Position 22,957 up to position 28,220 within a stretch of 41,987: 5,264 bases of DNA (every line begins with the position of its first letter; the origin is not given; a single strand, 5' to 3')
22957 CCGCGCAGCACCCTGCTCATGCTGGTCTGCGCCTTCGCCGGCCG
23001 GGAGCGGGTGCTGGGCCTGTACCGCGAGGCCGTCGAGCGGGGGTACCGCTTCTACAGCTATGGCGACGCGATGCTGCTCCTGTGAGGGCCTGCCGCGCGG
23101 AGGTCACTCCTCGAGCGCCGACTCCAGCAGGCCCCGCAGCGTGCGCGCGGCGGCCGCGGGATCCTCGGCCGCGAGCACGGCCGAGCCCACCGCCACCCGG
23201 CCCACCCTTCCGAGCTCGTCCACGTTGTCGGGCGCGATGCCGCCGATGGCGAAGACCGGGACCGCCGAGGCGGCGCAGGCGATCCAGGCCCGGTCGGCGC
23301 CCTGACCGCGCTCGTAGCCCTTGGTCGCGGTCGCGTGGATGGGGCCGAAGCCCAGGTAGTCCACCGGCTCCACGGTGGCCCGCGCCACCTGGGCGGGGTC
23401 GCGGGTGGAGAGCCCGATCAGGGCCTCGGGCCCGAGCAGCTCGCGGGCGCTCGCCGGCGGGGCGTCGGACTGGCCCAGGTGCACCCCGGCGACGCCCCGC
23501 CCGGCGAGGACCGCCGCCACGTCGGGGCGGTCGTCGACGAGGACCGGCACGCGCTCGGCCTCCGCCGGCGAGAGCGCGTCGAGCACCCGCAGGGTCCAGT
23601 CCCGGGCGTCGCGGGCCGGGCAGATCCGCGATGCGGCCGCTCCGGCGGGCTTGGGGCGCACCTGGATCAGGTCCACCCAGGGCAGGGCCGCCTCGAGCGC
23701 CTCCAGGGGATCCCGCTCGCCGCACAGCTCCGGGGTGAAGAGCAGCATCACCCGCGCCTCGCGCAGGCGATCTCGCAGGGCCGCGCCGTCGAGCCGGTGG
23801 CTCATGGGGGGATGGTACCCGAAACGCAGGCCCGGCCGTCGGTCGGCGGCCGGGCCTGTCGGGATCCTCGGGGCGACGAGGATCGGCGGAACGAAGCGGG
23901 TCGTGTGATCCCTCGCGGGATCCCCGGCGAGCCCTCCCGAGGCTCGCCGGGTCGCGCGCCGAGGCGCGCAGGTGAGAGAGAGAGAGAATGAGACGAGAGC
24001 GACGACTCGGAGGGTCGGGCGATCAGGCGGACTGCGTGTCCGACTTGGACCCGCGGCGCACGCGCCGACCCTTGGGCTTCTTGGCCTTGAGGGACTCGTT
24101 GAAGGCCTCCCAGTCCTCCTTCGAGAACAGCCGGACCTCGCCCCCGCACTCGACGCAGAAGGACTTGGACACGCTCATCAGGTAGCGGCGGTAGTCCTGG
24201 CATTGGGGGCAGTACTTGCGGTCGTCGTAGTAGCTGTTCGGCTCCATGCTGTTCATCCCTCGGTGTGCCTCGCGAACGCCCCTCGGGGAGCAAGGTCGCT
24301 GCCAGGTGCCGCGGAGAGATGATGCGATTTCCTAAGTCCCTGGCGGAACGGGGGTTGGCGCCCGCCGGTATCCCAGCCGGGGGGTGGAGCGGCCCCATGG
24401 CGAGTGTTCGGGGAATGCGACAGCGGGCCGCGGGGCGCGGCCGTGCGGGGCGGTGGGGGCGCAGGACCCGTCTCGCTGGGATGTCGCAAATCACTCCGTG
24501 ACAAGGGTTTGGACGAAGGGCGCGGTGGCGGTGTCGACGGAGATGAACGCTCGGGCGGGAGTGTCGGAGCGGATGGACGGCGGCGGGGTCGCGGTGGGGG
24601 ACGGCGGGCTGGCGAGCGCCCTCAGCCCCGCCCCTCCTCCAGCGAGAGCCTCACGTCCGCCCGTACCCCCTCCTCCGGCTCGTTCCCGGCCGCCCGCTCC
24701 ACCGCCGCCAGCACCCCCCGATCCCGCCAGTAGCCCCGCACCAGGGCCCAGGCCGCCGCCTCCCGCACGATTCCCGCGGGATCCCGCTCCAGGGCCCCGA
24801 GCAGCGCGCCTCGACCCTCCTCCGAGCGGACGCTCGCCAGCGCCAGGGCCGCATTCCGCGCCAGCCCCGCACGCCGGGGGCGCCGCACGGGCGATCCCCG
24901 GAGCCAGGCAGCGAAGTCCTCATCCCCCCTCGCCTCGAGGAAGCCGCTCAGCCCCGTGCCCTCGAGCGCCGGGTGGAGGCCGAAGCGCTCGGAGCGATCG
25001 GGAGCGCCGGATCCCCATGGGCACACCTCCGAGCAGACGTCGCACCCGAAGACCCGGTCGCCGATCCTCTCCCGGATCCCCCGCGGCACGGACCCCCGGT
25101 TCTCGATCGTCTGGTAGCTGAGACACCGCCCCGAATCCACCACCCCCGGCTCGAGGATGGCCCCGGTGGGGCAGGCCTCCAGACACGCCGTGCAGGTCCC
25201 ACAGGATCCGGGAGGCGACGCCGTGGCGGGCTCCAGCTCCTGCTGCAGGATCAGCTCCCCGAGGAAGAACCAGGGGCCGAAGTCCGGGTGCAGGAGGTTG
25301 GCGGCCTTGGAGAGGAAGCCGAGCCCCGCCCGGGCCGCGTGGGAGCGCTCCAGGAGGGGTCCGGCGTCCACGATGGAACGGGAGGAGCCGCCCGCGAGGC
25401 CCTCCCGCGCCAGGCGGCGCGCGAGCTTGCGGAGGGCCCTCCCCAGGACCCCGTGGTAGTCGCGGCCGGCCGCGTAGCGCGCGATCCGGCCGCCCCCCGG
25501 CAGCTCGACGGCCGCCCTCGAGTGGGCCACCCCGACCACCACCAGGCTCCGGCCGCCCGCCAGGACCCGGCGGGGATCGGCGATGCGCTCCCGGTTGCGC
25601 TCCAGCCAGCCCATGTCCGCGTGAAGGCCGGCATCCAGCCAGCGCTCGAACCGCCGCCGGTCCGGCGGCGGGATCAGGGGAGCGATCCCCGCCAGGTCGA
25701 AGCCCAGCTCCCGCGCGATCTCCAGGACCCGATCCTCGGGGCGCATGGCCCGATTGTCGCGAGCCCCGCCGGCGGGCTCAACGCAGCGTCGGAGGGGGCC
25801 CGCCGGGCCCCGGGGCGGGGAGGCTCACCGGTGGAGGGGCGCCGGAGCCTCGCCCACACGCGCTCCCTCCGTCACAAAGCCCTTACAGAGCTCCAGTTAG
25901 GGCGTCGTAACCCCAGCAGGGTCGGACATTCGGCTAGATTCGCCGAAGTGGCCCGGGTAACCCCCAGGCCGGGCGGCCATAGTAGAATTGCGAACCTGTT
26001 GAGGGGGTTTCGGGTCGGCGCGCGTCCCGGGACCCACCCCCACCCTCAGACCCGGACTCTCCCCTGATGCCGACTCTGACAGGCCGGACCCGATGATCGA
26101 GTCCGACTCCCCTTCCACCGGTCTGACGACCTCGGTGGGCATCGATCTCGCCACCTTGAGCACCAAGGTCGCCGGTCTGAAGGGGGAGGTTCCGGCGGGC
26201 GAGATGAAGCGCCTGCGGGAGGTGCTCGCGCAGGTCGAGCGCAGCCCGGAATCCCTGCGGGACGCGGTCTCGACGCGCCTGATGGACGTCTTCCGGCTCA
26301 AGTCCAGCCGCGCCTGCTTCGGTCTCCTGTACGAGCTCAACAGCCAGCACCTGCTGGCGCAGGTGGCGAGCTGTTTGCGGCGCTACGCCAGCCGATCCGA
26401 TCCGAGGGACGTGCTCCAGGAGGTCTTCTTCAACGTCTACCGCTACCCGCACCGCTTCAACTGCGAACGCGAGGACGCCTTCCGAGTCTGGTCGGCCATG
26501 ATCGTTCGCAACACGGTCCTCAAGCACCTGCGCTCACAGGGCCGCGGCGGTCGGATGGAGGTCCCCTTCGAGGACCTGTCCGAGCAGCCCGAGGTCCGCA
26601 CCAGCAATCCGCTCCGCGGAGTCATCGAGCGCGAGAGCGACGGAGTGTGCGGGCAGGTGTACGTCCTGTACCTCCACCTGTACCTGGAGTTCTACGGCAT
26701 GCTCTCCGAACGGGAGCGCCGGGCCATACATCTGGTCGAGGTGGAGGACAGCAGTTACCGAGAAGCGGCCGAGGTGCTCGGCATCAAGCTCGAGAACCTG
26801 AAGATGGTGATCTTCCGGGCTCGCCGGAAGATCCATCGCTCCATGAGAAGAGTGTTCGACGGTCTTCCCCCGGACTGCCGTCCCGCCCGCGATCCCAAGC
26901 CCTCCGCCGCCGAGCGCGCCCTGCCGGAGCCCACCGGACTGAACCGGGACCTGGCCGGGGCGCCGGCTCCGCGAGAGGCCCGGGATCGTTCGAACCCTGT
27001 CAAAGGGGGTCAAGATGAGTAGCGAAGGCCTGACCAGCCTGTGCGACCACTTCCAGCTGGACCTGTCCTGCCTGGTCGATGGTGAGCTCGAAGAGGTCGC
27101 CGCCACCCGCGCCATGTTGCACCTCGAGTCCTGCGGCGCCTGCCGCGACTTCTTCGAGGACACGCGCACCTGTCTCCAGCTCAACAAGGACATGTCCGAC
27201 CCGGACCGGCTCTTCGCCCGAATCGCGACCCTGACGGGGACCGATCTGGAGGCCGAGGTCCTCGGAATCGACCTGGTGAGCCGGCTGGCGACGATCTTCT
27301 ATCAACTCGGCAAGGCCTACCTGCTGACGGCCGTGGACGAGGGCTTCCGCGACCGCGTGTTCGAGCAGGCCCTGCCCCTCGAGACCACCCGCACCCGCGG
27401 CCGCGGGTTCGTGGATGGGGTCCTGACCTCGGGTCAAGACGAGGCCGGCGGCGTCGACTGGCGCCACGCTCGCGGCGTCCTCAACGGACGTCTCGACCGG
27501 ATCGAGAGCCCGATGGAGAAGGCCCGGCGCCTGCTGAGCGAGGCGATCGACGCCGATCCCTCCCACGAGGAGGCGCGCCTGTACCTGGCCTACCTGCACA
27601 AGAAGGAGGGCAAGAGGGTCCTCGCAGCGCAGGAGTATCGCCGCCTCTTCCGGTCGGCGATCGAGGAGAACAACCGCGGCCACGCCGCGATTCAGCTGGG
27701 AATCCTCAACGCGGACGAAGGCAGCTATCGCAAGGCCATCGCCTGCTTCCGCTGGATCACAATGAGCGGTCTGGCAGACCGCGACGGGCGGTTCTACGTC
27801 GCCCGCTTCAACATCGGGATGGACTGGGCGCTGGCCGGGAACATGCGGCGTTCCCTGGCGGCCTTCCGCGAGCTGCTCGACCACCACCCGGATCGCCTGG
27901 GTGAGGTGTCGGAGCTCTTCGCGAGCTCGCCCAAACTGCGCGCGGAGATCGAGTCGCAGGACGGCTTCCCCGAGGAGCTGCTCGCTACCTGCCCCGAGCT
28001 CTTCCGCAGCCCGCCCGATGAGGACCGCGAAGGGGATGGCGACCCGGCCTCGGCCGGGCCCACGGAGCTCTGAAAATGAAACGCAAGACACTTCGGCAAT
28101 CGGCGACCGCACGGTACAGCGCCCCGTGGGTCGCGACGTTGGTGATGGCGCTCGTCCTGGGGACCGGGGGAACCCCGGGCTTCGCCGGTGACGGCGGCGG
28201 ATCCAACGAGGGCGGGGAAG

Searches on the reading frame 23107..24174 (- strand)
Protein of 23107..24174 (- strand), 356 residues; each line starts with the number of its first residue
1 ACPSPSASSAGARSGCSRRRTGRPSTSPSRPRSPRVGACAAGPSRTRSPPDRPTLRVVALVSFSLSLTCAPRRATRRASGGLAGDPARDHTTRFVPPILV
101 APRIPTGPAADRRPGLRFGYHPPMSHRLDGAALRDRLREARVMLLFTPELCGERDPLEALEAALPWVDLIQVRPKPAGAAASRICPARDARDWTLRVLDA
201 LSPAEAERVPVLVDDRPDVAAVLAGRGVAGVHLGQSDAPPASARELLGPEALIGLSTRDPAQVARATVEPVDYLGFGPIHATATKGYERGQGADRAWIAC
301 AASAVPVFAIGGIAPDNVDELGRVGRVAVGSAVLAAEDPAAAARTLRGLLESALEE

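Call 56: search_protein_families(library=pfam, proteins=[window:23107-24174:-], max_evalue=0.001)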
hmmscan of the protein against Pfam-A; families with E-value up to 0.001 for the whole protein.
window:23107-24174:- (356 aa): 1 family
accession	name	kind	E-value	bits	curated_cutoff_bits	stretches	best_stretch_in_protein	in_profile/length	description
PF02581.23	TMP-TENI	-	8.2e-35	120.2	27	1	144-333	3-180/180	Thiamine monophosphate synthase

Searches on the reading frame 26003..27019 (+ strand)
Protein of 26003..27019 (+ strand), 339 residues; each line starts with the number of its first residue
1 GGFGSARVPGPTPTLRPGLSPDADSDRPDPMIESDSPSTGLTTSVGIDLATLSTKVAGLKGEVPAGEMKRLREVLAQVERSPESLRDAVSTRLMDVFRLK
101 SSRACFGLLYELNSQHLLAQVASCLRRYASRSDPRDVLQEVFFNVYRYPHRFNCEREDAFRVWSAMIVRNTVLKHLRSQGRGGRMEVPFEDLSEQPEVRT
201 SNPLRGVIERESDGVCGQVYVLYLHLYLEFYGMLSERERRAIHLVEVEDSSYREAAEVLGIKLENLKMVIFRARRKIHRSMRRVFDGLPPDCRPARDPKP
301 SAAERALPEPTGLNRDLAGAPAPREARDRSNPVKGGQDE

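Call 10: search_protein_families(library=pfam, proteins=[window:26003-27019:+], max_evalue=0.01)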
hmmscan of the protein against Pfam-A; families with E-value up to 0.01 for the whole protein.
window:26003-27019:+ (339 aa): 5 families
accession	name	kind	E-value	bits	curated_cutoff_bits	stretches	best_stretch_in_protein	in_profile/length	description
PF04542.20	Sigma70_r2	-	1.3e-11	44.5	24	1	116-181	4-70/71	Sigma-70 region 2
PF08281.18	Sigma70_r4_2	-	2.8e-09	36.9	25.7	1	233-277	10-54/54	Sigma-70, region 4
PF04545.22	Sigma70_r4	-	1.8e-06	27.8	24.1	1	234-277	5-48/50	Sigma-70, region 4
PF22233.2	PhyR_sigma-like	-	0.00076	19.7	27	1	237-279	7-49/50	Response regulator PhyR, sigma-like domain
PF02001.22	DUF134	-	0.0032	18.4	27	1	236-280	37-81/98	Protein of unknown function DUF134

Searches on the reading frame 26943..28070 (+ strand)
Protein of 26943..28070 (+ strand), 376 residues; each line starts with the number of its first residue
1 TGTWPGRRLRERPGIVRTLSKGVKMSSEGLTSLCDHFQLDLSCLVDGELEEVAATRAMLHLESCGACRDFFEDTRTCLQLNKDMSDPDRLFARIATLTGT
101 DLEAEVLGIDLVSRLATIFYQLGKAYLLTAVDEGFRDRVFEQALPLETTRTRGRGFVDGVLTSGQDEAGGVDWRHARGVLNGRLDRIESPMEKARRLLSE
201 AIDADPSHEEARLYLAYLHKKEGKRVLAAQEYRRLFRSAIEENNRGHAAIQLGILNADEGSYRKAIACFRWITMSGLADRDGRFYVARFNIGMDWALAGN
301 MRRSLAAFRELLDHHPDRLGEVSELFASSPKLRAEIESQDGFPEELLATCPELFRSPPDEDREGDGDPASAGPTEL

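Call 10: search_protein_families(library=pfam, proteins=[window:26943-28070:+], max_evalue=0.01)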
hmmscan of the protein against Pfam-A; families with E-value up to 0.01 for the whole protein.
window:26943-28070:+ (376 aa): 8 families
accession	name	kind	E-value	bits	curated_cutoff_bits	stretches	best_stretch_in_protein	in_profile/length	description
PF13414.12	TPR_11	-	0.00016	21.7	26.8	0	192-223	11-42/42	TPR repeat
PF13490.11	zf-HC2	-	0.00041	20.8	22.2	1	34-68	1-35/35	Putative zinc-finger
PF13432.12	TPR_16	-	0.00062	20.6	32.7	0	193-235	15-57/65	Tetratricopeptide repeat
PF14559.12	TPR_19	-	0.0017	19.1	25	1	192-234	8-50/68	Tetratricopeptide repeat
PF13174.12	TPR_6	-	0.0029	18.6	26.3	0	287-317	2-32/33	Tetratricopeptide repeat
PF07719.23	TPR_2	-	0.003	18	27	0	288-317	4-33/34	Tetratricopeptide repeat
PF13428.12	TPR_14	-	0.0058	17.7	23.5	0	192-218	18-44/44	Tetratricopeptide repeat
PF24575.1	TPR_Slam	-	0.0096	16.8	35.2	0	289-317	51-79/104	Surface lipoprotein assembly modifier, N-terminal TPR repeats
